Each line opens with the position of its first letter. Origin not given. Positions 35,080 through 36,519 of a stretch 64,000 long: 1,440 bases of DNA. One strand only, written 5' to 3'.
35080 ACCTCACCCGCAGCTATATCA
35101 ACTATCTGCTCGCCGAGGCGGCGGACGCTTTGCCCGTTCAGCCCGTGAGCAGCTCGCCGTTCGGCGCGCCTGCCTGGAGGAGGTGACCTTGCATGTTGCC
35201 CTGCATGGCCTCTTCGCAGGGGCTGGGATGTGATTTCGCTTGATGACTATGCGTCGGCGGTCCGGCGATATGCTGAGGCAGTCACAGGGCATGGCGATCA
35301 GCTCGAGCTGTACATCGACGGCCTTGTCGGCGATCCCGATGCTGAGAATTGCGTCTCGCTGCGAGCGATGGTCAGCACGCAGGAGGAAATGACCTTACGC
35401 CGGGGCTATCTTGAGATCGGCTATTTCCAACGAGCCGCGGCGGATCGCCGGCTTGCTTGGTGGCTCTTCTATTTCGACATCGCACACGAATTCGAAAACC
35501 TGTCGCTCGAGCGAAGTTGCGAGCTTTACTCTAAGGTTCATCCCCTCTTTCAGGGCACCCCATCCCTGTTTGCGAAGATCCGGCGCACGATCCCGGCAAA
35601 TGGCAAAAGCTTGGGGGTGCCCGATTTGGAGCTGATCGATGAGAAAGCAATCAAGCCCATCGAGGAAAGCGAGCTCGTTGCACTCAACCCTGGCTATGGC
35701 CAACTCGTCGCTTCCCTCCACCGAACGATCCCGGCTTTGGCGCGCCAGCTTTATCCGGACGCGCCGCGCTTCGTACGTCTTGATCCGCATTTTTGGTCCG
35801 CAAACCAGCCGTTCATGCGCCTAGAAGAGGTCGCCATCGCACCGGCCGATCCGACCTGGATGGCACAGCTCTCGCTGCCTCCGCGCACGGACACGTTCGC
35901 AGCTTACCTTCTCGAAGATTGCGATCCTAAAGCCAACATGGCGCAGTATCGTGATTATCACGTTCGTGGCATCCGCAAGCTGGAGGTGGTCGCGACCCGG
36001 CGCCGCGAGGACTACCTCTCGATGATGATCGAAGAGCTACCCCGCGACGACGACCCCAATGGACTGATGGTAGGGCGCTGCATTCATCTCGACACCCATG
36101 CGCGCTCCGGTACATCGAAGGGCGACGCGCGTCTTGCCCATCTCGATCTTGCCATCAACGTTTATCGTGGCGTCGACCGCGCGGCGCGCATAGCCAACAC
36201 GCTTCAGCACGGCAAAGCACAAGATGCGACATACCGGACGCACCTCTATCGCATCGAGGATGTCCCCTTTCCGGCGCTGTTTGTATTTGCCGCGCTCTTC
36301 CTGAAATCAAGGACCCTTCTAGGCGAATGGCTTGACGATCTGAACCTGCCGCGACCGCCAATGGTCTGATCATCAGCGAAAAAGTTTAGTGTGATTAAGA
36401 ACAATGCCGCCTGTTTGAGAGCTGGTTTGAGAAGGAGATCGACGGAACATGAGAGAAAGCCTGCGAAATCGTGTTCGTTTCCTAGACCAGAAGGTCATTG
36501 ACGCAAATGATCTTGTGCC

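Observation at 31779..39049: Cargo block C as a whole: 7-kb, six-gene, transposase-free insertion between two ICE backbone genes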

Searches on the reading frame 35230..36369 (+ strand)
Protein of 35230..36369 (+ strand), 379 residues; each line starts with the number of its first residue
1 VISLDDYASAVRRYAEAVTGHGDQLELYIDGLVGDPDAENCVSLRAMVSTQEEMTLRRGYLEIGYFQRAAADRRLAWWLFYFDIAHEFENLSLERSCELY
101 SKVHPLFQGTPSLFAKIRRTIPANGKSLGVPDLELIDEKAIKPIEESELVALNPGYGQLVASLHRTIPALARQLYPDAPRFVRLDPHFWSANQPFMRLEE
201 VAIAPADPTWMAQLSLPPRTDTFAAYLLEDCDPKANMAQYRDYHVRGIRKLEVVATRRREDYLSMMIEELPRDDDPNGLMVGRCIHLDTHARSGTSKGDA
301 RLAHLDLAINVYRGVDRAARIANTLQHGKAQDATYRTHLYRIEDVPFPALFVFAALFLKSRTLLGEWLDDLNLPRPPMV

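Call 3: search_protein_families(library=pfam, proteins=[window:35230-36369:+], max_evalue=0.01)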
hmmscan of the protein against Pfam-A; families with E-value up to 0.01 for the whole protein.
window:35230-36369:+ (379 aa): 0 families

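Call 4: search_protein_families(library=padloc, proteins=[window:35230-36369:+], max_evalue=0.01)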
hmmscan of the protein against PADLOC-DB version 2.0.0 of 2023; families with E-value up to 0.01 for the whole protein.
window:35230-36369:+ (379 aa): 0 families

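Call 6: search_protein_families(library=ncbifam, proteins=[window:35230-36369:+], max_evalue=0.1)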
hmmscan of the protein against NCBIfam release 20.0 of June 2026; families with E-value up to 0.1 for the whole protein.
window:35230-36369:+ (379 aa): 0 families

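Call 13: search_protein_families(library=pfam, proteins=[window:35230-36369:+], max_evalue=10)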
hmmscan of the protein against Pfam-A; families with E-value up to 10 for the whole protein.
window:35230-36369:+ (379 aa): 0 families

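Call 14: search_protein_families(library=phrogs, proteins=[window:35230-36369:+], max_evalue=1)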
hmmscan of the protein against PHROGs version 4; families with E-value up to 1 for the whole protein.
window:35230-36369:+ (379 aa): 1 family
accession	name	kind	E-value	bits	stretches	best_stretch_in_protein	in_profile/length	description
phrog_23823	-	unknown function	0.12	13.5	1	207-251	71-118/136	-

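Call 28: find_homologous_proteins(query=window:35230-36369:+, max_evalue=0.001)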
Query window:35230-36369:+ (379 aa): 118 proteins with E <= 0.001 among 3993 candidates.
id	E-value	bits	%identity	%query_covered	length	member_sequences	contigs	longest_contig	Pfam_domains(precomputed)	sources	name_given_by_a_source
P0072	5.8e-253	857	99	100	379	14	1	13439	-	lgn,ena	-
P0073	6.1e-217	738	85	100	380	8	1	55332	-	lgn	-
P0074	9.6e-142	491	60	99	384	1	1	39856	-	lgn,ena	-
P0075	4.1e-132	459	81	65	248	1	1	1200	-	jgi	jgi:hypothetical protein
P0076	7.3e-131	455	56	98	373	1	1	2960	-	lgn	-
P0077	1.4e-129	451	56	98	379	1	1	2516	-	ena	-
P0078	2.7e-129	450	73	71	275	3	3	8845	-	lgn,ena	-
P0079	4.5e-129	449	56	98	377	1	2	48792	-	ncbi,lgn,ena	-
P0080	2.1e-128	447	55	99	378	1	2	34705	-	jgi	jgi:hypothetical protein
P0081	5.6e-128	445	57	98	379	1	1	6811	-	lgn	-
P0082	1.5e-127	444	54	98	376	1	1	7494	-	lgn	-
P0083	4.8e-126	439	55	99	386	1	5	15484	-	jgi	jgi:hypothetical protein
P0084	7.4e-126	438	57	98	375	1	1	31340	-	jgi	jgi:hypothetical protein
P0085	9.9e-125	435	80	61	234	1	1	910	-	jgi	-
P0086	3.0e-121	423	53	98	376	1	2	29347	-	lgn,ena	-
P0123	9.6e-84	300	46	87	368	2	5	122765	-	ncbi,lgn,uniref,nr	ncbi:hypothetical protein QMA67_12160 [Gluconobacter japonicus]|uniref:hypothetical protein n=1 Tax=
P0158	2.4e-60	223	38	99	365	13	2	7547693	-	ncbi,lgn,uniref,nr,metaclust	ncbi:hypothetical protein BF49_3729 [Bradyrhizobium sp.]|uniref:hypothetical protein n=1 Tax=Bradyrh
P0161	3.5e-59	219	34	97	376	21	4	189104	-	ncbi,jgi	jgi:hypothetical protein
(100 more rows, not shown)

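Call 29: find_encoding_contigs(protein=P0073, flank=9000, max_places=1)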
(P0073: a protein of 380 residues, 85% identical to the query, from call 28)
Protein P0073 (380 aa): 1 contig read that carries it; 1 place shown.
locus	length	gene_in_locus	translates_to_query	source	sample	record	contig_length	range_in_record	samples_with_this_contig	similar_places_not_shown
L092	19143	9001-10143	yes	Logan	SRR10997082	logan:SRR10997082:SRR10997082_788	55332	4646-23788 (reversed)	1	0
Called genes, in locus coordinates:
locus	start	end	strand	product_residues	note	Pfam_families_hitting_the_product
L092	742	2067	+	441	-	-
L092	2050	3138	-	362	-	-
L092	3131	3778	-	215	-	-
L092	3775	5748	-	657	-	PF13476:AAA_23 (weak)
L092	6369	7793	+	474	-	PF04326:SLFN_AlbA_2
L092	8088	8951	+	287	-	-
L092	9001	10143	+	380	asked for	-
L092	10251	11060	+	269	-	-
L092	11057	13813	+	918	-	PF20464:MmeI_N, PF20465:MmeI_hel, PF20473:MmeI_Mtase, PF20466:MmeI_TRD, PF20467:MmeI_C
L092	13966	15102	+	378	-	PF13784:Fic_N, PF02661:Fic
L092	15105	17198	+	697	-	-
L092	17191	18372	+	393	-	PF10544:T5orf172, PF13455:MUG113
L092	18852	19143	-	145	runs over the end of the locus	PF00072:Response_reg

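Call 30: find_encoding_contigs(protein=P0123, flank=9000, max_places=1)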
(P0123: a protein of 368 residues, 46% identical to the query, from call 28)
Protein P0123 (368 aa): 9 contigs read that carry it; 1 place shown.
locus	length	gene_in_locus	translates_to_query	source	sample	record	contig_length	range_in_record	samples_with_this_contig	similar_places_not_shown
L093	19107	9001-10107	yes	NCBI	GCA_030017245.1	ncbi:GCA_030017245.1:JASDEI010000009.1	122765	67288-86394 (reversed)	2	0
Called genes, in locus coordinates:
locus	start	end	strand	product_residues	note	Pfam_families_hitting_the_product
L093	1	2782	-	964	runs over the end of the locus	PF10593:Z1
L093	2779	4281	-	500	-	PF02518:HATPase_c (weak), PF13589:HATPase_c_3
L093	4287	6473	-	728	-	PF12796:Ank_2 (weak), PF13637:Ank_4 (faint), PF00023:Ank (weak), PF04542:Sigma70_r2, PF04545:Sigma70_r4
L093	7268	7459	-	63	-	-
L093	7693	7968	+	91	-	-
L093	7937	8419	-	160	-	PF03852:Vsr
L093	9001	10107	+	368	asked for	-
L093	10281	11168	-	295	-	PF18928:DUF5677 (faint)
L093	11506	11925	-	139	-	PF01638:HxlR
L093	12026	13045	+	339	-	PF08240:ADH_N, PF00107:ADH_zinc_N, PF13602:ADH_zinc_N_2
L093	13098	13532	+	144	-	PF00190:Cupin_1 (weak), PF07883:Cupin_2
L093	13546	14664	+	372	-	PF03022:MRJP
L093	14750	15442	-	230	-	-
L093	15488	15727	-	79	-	PF12728:HTH_17 (weak)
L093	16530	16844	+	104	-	PF00829:Ribosomal_L21p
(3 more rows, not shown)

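Call 31: find_encoding_contigs(protein=P0158, flank=9000, max_places=1)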
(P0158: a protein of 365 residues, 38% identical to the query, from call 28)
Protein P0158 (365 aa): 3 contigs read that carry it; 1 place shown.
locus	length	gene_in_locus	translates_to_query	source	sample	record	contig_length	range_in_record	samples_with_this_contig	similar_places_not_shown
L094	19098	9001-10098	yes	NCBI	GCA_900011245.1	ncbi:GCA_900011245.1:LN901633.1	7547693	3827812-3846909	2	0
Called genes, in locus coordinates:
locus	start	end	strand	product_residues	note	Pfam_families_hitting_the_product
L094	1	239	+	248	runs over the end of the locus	PF00106:adh_short, PF08659:KR, PF23441:SDR (weak), PF13561:adh_short_C2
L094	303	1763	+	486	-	PF01590:GAF, PF13185:GAF_2, PF13492:GAF_3, PF00512:HisKA, PF02518:HATPase_c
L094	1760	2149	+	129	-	PF00072:Response_reg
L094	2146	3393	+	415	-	PF00072:Response_reg, PF00211:Guanylate_cyc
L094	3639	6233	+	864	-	PF08447:PAS_3, PF00989:PAS, PF08447:PAS_3, PF08448:PAS_4, PF08447:PAS_3, PF08448:PAS_4, PF08447:PAS_3, PF00512:HisKA, +7 more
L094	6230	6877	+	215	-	PF00072:Response_reg, PF00196:GerE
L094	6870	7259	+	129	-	PF00072:Response_reg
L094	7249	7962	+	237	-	PF00072:Response_reg, PF08281:Sigma70_r4_2 (weak), PF00196:GerE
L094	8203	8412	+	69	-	-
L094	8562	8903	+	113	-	-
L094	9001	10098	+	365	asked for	-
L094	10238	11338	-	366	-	-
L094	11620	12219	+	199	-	-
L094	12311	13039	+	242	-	-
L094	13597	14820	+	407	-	PF00589:Phage_integrase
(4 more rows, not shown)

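Call 32: find_encoding_contigs(protein=P0161, flank=9000, max_places=1)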
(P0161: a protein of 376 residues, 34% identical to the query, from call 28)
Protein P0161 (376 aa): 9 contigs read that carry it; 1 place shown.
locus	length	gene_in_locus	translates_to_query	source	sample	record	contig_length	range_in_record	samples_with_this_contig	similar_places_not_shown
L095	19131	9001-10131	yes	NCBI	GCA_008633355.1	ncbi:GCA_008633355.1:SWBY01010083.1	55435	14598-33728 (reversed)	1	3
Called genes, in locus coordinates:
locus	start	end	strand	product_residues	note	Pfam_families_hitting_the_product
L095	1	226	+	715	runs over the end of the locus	PF04851:ResIII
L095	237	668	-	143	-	PF01797:Y1_Tnp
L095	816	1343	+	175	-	-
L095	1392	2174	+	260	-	-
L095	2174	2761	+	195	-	-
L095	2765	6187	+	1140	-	PF06114:Peptidase_M78 (weak), PF00580:UvrD-helicase, PF13086:AAA_11 (weak), PF13245:AAA_19, PF13604:AAA_30 (faint), PF13538:UvrD_C_2 (faint), PF13361:UvrD_C, PF12705:PDDEXK_1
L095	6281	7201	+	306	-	PF14452:Multi_ubiq, PF14462:Prok-E2_E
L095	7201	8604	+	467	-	PF14464:Prok-JAB, PF00899:ThiF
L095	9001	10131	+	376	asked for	-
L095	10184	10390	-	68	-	-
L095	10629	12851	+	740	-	PF02195:ParB_N, PF17762:HTH_ParB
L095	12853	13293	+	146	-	-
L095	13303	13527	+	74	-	PF14454:Prok_Ub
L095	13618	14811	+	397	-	-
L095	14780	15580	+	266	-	PF14460:Prok-E2_D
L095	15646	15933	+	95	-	-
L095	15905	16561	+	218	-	PF09436:DUF2016, PF14464:Prok-JAB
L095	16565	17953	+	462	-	-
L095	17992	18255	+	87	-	-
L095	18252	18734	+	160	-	-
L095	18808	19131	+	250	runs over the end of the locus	PF00899:ThiF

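Call 53: search_solved_structures(query=A1, max_evalue=10)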
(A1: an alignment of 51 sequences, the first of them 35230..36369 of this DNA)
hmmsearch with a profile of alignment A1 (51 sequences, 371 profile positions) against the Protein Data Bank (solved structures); distinct sequences matched with E-value up to 10: 2.
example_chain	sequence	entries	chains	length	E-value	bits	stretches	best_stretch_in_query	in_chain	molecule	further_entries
9bh5_CG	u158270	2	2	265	0.13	14.4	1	21-152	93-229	Large ribosomal subunit protein eL8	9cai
22jw_C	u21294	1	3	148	0.99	11.5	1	260-320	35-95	Extracellular globin C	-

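Call 54: predict_structure(alignment_id=A1)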
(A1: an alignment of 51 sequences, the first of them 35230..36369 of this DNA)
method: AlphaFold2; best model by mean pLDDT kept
length: 379 residues; sequences in the alignment: 51
mean_pLDDT: 89.4   pTM: 0.87
mean pLDDT of the five models: 89.4, 88.5, 88.0, 87.3, 86.8
residues with pLDDT >= 90: 282; 70-90: 65; 50-70: 21; < 50: 11
segments of 3 or more residues with pLDDT < 50: 202-210
pLDDT, mean of each block of 10 residues (from residue 1): 95 91 86 97 97 94 94 96 95 93 97 92 56 92 94 96 94 96 97 82 44 73 90 93 93 91 95 88 96 89 97 92 80 93 95 94 89 68
secondary structure, 60 per line:
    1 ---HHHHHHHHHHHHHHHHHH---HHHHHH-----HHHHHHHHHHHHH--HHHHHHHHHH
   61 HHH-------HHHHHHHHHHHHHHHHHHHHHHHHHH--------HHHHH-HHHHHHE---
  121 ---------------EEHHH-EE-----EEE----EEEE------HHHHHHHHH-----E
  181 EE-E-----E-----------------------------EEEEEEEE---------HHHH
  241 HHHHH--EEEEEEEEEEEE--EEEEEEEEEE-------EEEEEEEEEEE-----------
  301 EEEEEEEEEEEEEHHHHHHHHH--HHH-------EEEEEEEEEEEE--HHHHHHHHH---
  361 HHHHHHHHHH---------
elements in order: H4-21 H25-30 H36-48 H51-63 H71-96 H105-109 H111-116 E149-151 E156-159 H166-174 E180-182 E220-227 H237-245 E248-259 E262-271 E279-289 E301-313 H314-322 E335-346 H349-357 H361-370

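Call 58: fold_search(model_id=the predicted structure, library=pdb)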
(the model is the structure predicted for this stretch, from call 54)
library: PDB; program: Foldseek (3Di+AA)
matches with E <= 10: 373; with E <= 0.001: 0
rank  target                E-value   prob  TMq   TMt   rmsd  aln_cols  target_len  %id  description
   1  5w0x                  3.0e-01  0.13  0.18  0.29  15.1       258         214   11  Crystal structure of mouse TOR signaling pathway regulator-like (TIPRL) delta 94-103 (released 2018-01-17)
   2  4r7k_A                4.0e-01  0.04  0.10  0.16  16.1       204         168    9  1.88 Angstrom Resolution Crystal Structure of Hypothetical Protein jhp0584 from Helicobacter pylori. (released 2014-09-10)
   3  5gwo_D                4.4e-01  0.03  0.08  0.13  16.4       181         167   12  Crystal structure of RCAR3:PP2C S265F/I267M with (+)-ABA (released 2017-09-13)
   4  1txn_A                4.7e-01  0.08  0.13  0.16  18.9       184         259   11  Crystal structure of coproporphyrinogen III oxidase (released 2004-11-30)
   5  2x9o                  4.9e-01  0.15  0.18  0.26  12.4       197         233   11  STRUCTURE OF 15, 16- DIHYDROBILIVERDIN:FERREDOXIN OXIDOREDUCTASE (PebA) (released 2011-03-30)
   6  5jo2_A                5.2e-01  0.03  0.08  0.14  16.2       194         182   12  Crystal structure of abscisic acid-bound abscisic acid receptor PYL3 in complex with type 2C protein phosphatase HAB1 (released 2016-09-07)
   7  6ife_B                6.2e-01  0.03  0.09  0.07  19.0       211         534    8  A Glycoside Hydrolase Family 43 beta-Xylosidase (released 2019-03-13)
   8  5zqj_A                7.7e-01  0.03  0.09  0.07  19.0       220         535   10  Crystal structure of beta-xylosidase from Bacillus pumilus (released 2018-05-30)
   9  6drv_A                7.7e-01  0.03  0.10  0.05  17.1       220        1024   12  Beta-galactosidase (released 2018-07-11)
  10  6f1t_L                8.1e-01  0.18  0.18  0.24  13.7       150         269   15  Cryo-EM structure of two dynein tail domains bound to dynactin and BICDR1 (released 2018-01-17)
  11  5w0w_B                8.6e-01  0.11  0.19  0.30  14.0       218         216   11  Crystal structure of Protein Phosphatase 2A bound to TIPRL (released 2018-01-17)
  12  9uuv_B                8.6e-01  0.06  0.13  0.25  11.3       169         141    7  beta barrel protein-LucK (released 2026-03-18)
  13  5ur6                  8.6e-01  0.04  0.09  0.17  15.1       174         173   10  PYR1 bound to the rationally designed agonist cyanabactin (released 2017-11-22)
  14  5zqx_A                8.6e-01  0.03  0.09  0.07  19.0       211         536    9  Crystal structure of beta-xylosidase mutant (E186Q) from Bacillus pumilus (released 2018-05-30)
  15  5zch_C                9.1e-01  0.03  0.09  0.16  15.6       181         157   12  Crystal structure of OsPP2C50 I267W:OsPYL/RCAR3 with (+)-ABA (released 2019-03-06)
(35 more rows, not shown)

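Call 75: find_related_loci(query=A1, collection=viral_contigs, flank=8000)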
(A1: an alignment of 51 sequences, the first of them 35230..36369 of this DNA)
Query A1 (379 aa) in viral_contigs; peptide patterns used: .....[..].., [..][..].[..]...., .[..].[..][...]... (x = any residue, [..] = any of these).
140 stretches matched a pattern; 2 encode a relative of the query (tblastn E <= 1e-3); 2 distinct loci.
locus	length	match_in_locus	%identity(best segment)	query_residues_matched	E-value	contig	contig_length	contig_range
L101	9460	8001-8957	45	46-371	1e-88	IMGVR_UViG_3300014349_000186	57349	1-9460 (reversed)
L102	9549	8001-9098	38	2-370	2e-69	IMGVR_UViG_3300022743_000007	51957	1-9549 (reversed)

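Call 76: find_related_loci(query=A1, collection=metagenome_contigs, flank=8000)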
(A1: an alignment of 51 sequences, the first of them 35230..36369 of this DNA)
Query A1 (379 aa) in metagenome_contigs; peptide patterns used: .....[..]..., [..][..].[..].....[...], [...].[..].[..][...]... (x = any residue, [..] = any of these).
248 stretches matched a pattern; 79 encode a relative of the query (tblastn E <= 1e-3); 78 distinct loci.
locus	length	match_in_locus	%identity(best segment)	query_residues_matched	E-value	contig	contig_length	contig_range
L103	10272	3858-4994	99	1-379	0e+0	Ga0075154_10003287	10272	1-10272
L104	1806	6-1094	78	17-379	0e+0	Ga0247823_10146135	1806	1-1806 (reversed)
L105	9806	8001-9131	60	1-376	9e-146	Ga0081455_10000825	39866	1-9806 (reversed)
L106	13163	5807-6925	56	1-373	3e-134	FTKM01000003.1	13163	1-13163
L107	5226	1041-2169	73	3-377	2e-160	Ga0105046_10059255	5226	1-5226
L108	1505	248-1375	54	1-376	1e-134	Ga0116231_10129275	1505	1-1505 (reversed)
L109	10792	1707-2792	49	2-367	3e-102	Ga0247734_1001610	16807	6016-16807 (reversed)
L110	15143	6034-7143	47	2-373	2e-99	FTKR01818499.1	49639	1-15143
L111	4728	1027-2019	49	38-373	3e-94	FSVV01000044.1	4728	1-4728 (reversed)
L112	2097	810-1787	44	40-371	3e-94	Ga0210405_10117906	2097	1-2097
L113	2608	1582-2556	46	46-377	5e-92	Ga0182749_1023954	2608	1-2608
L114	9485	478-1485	46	34-372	8e-89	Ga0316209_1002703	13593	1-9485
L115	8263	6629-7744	43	1-377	4e-89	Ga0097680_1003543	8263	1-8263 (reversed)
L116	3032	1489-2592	42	2-376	3e-90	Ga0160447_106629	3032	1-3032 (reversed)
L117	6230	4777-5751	45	46-377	2e-87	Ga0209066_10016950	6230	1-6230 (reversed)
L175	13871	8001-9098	24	4-364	2e-16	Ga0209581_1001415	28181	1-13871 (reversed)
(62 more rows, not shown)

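Call 79: search_protein_families(library=pfam, proteins=[L101:6016-7353:+, L101:7350-7745:+, L102:6029-7438:+, L095:8606-8956:+, L175:9139-9900:-, L101:3355-4305:+], max_evalue=0.01)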
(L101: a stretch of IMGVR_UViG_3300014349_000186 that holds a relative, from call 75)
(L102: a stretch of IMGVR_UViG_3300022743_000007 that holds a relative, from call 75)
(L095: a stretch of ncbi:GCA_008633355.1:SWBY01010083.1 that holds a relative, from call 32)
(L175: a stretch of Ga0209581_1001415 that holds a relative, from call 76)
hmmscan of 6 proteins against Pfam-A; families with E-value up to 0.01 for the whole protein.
L101:6016-7353:+ (445 aa): 2 families
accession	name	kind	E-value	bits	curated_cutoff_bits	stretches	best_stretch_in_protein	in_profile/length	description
PF00239.26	Resolvase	-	3.5e-39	134.6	23.3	1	18-170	2-145/145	Resolvase, N terminal domain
PF07508.19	Recombinase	-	2.9e-16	60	21.1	1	190-276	1-101/102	Recombinase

L101:7350-7745:+ (131 aa): 1 family
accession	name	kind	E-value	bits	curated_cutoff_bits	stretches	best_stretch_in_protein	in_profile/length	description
PF18090.7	SoPB_HTH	-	0.0043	17.6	27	1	47-92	4-49/75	Centromere-binding protein HTH domain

L102:6029-7438:+ (469 aa): 2 families
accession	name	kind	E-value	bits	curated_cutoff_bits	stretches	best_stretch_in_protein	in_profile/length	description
PF00239.26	Resolvase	-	6.2e-40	137.1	23.3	1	18-170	2-145/145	Resolvase, N terminal domain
PF07508.19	Recombinase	-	5.8e-13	49.4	21.1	1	192-285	3-100/102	Recombinase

L095:8606-8956:+ (116 aa): 1 family
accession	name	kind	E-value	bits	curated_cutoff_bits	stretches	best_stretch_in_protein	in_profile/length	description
PF20137.4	DUF6527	-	9.4e-22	77.1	23.6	1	51-113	1-63/63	Family of unknown function (DUF6527)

L175:9139-9900:- (253 aa): 1 family
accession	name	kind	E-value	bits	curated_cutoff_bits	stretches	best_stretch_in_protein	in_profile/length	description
PF00589.27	Phage_integrase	-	2.1e-08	34.6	27.1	1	108-194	87-170/172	Phage integrase family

L101:3355-4305:+ (316 aa): 1 family
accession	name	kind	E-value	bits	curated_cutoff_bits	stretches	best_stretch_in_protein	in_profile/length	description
PF06114.19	Peptidase_M78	-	2.1e-12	47.4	22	1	66-186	20-120/123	IrrE N-terminal-like domain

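Call 80: fold_search(model_id=the predicted structure, library=viral)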
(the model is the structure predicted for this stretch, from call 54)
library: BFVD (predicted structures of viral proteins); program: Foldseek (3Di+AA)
matches with E <= 10: 405; with E <= 0.001: 0
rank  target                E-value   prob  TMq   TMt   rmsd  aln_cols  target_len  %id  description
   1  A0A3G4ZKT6            1.6e-01  0.13  0.14  0.23  24.3       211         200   13  Uncharacterized protein [Terrestrivirus sp.]
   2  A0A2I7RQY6            1.6e-01  0.07  0.13  0.09  20.4       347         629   10  (no name in the UniProt tables at hand)
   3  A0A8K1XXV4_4          1.8e-01  0.06  0.15  0.06  26.1       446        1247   11  (no name in the UniProt tables at hand)
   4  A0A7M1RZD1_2          2.6e-01  0.08  0.20  0.07  25.3       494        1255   10  Uncharacterized protein [uncultured phage cr127_1]
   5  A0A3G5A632            3.1e-01  0.06  0.10  0.19  18.5       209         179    7  Uncharacterized protein [Hyperionvirus sp.]
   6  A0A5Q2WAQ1            3.7e-01  0.06  0.12  0.09  20.8       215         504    9  (no name in the UniProt tables at hand)
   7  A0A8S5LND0            3.7e-01  0.04  0.11  0.11  20.7       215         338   11  Uncharacterized protein [Siphoviridae sp. ctsf32]
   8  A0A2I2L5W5            3.9e-01  0.03  0.08  0.04  20.1       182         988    9  mRNA 5'-phosphatase [Orpheovirus IHUMI-LCC2]
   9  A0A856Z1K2            4.1e-01  0.05  0.12  0.10  14.4       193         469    9  PNP868R 1 [African swine fever virus]
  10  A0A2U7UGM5            5.1e-01  0.05  0.13  0.16  18.8       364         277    7  Uncharacterized protein [Pandoravirus macleodensis]
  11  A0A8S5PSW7            5.1e-01  0.03  0.09  0.07  16.7       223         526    8  Uncharacterized protein [Siphoviridae sp. ctGuJ10]
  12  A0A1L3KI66            5.7e-01  0.16  0.19  0.37   9.7       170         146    9  Uncharacterized protein [Beihai levi-like virus 9]
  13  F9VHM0                6.0e-01  0.06  0.12  0.20  19.4       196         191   10  (no name in the UniProt tables at hand)
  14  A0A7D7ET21            6.4e-01  0.09  0.15  0.06  19.1       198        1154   11  (no name in the UniProt tables at hand)
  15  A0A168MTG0            6.4e-01  0.04  0.12  0.08  27.3       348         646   11  (no name in the UniProt tables at hand)
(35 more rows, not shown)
